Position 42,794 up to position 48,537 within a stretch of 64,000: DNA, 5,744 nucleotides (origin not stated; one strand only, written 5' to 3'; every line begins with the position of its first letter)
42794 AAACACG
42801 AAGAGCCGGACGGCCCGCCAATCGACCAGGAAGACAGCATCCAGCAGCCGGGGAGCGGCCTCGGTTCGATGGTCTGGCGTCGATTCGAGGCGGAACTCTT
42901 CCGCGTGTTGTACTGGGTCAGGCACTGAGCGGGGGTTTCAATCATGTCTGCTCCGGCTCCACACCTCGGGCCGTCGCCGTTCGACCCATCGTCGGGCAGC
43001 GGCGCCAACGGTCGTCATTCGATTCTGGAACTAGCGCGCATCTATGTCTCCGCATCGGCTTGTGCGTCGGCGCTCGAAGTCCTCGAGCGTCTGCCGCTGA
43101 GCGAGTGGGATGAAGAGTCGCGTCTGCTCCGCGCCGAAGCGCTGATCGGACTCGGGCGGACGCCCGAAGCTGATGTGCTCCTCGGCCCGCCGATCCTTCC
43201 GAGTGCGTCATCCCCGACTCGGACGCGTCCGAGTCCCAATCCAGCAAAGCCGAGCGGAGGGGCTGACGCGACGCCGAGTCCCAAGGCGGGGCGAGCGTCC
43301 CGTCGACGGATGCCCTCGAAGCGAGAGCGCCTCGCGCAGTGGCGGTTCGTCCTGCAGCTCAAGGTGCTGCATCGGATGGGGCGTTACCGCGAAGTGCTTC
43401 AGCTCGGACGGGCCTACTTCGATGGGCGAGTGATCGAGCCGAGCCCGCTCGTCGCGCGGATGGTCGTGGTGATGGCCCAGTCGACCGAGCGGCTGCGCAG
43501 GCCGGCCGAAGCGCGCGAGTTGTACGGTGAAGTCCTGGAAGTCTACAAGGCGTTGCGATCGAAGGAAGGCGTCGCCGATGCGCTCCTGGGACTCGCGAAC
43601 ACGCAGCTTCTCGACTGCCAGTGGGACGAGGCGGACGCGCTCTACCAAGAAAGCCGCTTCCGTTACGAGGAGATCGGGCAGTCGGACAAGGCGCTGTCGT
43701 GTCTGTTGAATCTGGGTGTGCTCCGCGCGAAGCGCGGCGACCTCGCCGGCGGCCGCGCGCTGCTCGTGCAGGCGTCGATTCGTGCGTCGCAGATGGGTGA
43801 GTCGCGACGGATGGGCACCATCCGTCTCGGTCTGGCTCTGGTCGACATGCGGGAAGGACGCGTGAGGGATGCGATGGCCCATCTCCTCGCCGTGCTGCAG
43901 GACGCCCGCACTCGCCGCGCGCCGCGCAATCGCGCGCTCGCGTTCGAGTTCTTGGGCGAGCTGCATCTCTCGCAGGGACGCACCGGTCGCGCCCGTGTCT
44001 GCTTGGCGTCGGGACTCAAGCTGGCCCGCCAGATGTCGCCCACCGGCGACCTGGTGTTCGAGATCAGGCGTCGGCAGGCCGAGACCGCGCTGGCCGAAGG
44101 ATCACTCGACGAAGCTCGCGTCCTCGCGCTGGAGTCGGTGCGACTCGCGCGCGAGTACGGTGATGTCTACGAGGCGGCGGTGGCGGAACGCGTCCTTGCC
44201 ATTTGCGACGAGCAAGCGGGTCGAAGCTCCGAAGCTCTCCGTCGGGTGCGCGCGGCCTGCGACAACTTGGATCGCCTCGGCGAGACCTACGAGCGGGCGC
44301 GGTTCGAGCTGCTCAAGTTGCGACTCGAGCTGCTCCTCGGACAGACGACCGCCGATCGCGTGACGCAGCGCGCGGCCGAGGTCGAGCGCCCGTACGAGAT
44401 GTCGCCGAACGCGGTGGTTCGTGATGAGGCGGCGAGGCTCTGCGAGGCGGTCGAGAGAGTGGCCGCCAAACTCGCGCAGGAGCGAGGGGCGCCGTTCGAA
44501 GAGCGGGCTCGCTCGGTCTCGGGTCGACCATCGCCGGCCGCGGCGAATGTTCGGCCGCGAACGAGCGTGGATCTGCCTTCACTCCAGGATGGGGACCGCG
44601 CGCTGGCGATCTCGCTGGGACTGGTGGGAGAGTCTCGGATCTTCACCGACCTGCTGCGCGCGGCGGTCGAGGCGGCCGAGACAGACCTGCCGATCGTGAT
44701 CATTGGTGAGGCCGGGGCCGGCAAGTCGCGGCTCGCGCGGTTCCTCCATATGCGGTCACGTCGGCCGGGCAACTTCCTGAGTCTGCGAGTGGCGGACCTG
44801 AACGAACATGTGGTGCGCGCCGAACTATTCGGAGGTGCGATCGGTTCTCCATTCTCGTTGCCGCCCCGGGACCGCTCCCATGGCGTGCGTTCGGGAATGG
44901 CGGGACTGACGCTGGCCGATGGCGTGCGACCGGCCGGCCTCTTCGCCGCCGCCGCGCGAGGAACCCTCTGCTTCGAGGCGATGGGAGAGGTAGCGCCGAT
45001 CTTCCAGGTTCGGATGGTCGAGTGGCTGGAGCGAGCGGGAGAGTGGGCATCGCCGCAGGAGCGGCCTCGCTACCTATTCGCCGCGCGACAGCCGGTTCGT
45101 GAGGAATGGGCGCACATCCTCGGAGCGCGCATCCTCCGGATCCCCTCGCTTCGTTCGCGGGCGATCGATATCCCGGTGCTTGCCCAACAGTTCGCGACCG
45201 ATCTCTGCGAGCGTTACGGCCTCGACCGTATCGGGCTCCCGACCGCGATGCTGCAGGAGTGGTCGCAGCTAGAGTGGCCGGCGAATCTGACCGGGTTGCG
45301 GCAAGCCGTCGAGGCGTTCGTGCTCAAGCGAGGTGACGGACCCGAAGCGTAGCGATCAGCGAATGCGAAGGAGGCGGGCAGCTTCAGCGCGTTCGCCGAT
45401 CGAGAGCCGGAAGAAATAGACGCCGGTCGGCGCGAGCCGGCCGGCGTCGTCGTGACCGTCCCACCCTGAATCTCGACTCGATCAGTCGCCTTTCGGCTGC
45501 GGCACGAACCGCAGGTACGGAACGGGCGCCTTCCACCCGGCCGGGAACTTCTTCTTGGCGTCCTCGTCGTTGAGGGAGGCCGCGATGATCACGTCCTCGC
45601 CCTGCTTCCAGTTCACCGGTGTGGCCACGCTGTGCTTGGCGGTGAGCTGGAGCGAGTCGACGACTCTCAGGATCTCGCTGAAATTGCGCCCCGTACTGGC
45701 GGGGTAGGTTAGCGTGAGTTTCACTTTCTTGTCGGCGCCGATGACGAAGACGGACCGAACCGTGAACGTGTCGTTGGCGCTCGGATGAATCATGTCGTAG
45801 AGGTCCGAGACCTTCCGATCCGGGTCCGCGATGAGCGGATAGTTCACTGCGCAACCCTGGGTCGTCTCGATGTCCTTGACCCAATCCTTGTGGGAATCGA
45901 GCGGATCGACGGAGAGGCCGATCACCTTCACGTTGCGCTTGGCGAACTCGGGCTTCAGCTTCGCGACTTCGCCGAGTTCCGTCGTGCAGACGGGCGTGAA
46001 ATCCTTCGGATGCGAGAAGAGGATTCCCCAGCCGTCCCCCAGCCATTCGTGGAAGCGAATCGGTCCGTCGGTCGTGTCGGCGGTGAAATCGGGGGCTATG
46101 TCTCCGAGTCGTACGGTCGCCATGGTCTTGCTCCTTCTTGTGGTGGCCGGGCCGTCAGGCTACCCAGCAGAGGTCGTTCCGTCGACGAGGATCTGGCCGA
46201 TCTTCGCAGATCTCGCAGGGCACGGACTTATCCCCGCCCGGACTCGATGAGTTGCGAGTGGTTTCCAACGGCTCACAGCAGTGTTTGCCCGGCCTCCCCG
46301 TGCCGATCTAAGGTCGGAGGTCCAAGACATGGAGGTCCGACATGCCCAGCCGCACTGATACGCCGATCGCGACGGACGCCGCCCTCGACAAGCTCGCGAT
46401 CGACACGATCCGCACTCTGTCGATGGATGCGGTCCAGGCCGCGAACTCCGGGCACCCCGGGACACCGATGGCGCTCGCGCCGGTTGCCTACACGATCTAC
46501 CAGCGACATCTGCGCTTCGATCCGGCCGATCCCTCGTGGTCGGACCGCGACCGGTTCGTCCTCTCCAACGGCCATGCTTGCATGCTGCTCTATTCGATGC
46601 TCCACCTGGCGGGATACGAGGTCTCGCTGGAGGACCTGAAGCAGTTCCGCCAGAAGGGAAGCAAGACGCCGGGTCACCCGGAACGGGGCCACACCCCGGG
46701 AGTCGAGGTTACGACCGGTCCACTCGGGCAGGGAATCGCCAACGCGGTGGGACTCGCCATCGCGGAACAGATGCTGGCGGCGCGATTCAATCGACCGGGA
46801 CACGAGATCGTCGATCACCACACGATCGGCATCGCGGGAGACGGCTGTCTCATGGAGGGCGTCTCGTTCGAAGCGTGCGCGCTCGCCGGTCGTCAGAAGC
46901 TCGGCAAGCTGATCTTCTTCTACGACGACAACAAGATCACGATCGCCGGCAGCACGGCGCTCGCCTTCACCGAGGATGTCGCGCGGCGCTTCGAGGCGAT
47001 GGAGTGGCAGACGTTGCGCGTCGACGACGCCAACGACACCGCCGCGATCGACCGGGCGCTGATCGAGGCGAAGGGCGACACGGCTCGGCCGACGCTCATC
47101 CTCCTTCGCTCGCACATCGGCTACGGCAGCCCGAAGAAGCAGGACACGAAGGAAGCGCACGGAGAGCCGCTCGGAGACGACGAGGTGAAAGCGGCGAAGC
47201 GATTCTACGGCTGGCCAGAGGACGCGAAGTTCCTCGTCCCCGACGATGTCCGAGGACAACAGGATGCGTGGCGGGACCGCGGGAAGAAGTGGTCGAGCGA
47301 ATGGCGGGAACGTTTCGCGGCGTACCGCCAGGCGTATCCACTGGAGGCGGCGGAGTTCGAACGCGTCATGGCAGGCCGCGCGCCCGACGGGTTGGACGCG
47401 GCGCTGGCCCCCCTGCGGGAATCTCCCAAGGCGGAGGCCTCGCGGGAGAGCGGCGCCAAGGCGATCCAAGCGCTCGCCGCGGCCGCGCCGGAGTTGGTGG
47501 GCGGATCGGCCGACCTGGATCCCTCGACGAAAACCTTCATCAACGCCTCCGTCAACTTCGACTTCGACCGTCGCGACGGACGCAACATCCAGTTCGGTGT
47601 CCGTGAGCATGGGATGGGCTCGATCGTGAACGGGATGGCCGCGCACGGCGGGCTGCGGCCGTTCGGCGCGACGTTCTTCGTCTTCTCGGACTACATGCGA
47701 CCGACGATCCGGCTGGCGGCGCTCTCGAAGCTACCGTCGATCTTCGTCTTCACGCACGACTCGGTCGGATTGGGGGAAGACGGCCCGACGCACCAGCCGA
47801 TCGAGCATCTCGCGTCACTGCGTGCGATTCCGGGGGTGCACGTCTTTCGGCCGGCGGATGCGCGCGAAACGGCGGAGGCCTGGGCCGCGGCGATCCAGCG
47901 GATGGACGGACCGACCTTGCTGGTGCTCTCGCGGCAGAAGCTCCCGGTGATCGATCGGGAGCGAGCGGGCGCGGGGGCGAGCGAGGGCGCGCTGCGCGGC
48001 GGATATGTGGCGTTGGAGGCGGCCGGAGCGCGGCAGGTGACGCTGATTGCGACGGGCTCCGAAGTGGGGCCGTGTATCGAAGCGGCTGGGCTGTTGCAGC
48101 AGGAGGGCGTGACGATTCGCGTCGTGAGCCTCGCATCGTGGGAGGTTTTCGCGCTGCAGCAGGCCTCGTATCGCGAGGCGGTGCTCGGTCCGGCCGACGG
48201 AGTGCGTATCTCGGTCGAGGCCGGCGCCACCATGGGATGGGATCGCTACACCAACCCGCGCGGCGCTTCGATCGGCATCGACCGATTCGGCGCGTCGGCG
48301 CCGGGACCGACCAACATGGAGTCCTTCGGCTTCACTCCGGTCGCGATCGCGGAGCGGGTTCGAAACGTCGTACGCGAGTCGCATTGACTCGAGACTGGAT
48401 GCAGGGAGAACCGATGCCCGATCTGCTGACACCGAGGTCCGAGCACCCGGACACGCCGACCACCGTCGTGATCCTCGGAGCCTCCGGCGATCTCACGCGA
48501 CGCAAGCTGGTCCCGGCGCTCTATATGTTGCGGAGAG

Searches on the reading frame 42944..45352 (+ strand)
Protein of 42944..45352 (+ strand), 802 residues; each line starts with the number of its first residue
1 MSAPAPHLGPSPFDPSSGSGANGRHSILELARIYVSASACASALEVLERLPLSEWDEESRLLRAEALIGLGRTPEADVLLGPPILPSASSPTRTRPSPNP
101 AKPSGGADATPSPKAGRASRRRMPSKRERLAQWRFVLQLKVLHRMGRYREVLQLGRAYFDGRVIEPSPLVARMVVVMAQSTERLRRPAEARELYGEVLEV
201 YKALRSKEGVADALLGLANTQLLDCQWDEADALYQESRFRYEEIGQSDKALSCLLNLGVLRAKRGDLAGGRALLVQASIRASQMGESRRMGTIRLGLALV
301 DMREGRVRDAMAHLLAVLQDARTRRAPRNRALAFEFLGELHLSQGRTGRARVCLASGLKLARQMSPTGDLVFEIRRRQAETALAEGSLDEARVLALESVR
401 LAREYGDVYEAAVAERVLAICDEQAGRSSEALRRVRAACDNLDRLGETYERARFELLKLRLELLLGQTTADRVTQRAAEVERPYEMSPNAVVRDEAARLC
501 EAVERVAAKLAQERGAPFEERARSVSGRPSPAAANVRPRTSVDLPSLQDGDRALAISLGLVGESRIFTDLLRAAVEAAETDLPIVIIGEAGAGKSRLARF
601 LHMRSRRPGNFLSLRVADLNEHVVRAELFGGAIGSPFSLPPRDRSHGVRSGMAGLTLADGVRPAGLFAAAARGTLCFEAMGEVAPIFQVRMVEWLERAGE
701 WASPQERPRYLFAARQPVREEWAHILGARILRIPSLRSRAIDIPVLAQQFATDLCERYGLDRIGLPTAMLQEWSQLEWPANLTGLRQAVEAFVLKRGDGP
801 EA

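Call 3: search_protein_families(library=pfam, proteins=[window:42944-45352:+], max_evalue=0.1)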
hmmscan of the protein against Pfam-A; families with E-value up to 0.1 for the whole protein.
window:42944-45352:+ (802 aa): 13 families
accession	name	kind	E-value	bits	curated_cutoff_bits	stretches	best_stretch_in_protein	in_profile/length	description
PF13424.12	TPR_12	-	3e-16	59.8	30.1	4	176-238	8-72/77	Tetratricopeptide repeat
PF00158.32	Sigma54_activat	-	8.6e-15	55.3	20.2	1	560-696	1-118/168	Sigma-54 interaction domain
PF25601.1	AAA_lid_14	-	1.4e-05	25.3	27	1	737-794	1-58/87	AAA+ ATPase lid domain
PF14559.12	TPR_19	-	1.9e-05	25.3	25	0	186-235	6-49/68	Tetratricopeptide repeat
PF13191.12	AAA_16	-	4.9e-05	24.3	32.6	1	569-619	10-63/167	AAA ATPase domain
PF14532.12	Sigma54_activ_2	-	7.1e-05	23.5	25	1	561-606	1-46/138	Sigma-54 interaction domain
PF13401.12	AAA_22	-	0.001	19.8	27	1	580-620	4-33/130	AAA domain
PF14561.12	TPR_20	-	0.012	16.3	25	1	293-355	24-86/90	Tetratricopeptide repeat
PF20720.3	nSTAND3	-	0.013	15.6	27.2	1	568-609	4-45/155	Novel STAND NTPase 3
PF12895.13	ANAPC3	-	0.034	14.9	27.2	0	24-79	23-78/82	Anaphase-promoting complex, cyclosome, subunit 3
PF07719.23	TPR_2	-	0.048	14.3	27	0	183-201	13-31/34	Tetratricopeptide repeat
PF21315.3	FAN1_HTH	-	0.072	13.4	27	0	233-260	54-81/82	FAN1, HTH domain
PF16917.10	BPL_LplA_LipB_2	-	0.081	12.9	27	0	308-357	55-107/183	Biotin/lipoate A/B protein ligase family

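Call 4: search_protein_families(library=ncbifam, proteins=[window:42944-45352:+], max_evalue=0.1)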
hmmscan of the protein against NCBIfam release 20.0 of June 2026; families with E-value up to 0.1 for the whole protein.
window:42944-45352:+ (802 aa): 27 families (the best 25 are shown)
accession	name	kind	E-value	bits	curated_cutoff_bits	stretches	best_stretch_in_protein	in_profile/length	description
TIGR02974.1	phageshock_pspF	equivalog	2.1e-21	76.5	443.55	2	560-635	1-77/336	phage shock protein operon transcriptional activator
NF008622.0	PRK11608.1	equivalog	1e-19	70.7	529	2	560-635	8-84/329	phage shock protein operon transcriptional activator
NF003451.0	PRK05022.1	equivalog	1.6e-19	70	476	2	559-635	191-268/512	nitric oxide reductase transcriptional regulator NorR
NF041552.1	TF_PrdR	equivalog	3e-17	62.2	795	2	560-634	269-343/577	sigma-54 dependent transcriptional regulator PrdR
TIGR01817.1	nifA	equivalog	1.7e-16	60.1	528.85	2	549-631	187-270/534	nif-specific transcriptional activator NifA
NF007689.0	PRK10365.1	equivalog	2.4e-16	59.5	760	2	555-693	136-255/441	sigma-54-dependent response regulator transcription factor ZraR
NF051870.1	NAssimRespRegNtrX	equivalog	1.4e-15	57.1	600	2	559-631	140-213/452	nitrogen assimilation response regulator NtrX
NF008085.0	PRK10820.1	equivalog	1.9e-15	56.5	576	2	567-635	213-282/520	transcriptional regulator TyrR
NF050807.1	TransRegFlbDCaul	equivalog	5.8e-15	55.1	750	2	563-633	123-194/454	sigma-54-dependent transcriptional regulator FlbD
TIGR01818.1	ntrC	equivalog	9.2e-15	54.4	558.6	2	557-634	133-211/463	nitrogen regulation protein NR(I)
NF008469.0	PRK11361.1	equivalog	6.6e-13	48.2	714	2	562-695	147-261/461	acetoacetate metabolism transcriptional regulator AtoC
TIGR02915.1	PEP_resp_reg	equivalog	9.8e-13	47.7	502.6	2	557-631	138-213/445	PEP-CTERM-box response regulator transcription factor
NF011695.0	PRK15115.1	equivalog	3.1e-12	46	763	2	560-693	137-251/445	two-component system response regulator GlrR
NF049963.1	RespRegFlgRCampy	domain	1.6e-11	43.8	750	1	567-632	143-209/429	fla regulon two-component system response regulator FlgR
NF008485.2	PRK11388.1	equivalog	2.1e-11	42.8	551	2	560-631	334-406/643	dihydroxyacetone kinase operon transcriptional regulator DhaR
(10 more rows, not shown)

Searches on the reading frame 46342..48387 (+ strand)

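Call 16: search_protein_families(library=pfam, proteins=[window:46342-48387:+], max_evalue=0.001)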
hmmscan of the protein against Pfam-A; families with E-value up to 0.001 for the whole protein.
window:46342-48387:+ (681 aa): 6 families
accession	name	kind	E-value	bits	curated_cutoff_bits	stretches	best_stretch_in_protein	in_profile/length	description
PF00456.26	Transketolase_N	-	3.3e-146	487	22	1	16-348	2-334/334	Transketolase, thiamine diphosphate binding domain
PF02779.29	Transket_pyr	-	1.1e-54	185.2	27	1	368-535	6-173/174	Transketolase, pyrimidine binding domain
PF22613.1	Transketolase_C_1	-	2e-36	125.1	27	1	553-665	1-113/113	Transketolase-like TK C-terminal domain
PF02780.25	Transketolase_C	-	4.2e-09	36.8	25.9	1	561-668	8-123/124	Transketolase, C-terminal domain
PF13292.11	DXP_synthase_N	-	9.4e-05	22.2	21.2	1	68-204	60-178/274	1-deoxy-D-xylulose-5-phosphate synthase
PF00676.26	E1_dh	-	0.00054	19.4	22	0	107-244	83-208/300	Dehydrogenase E1 component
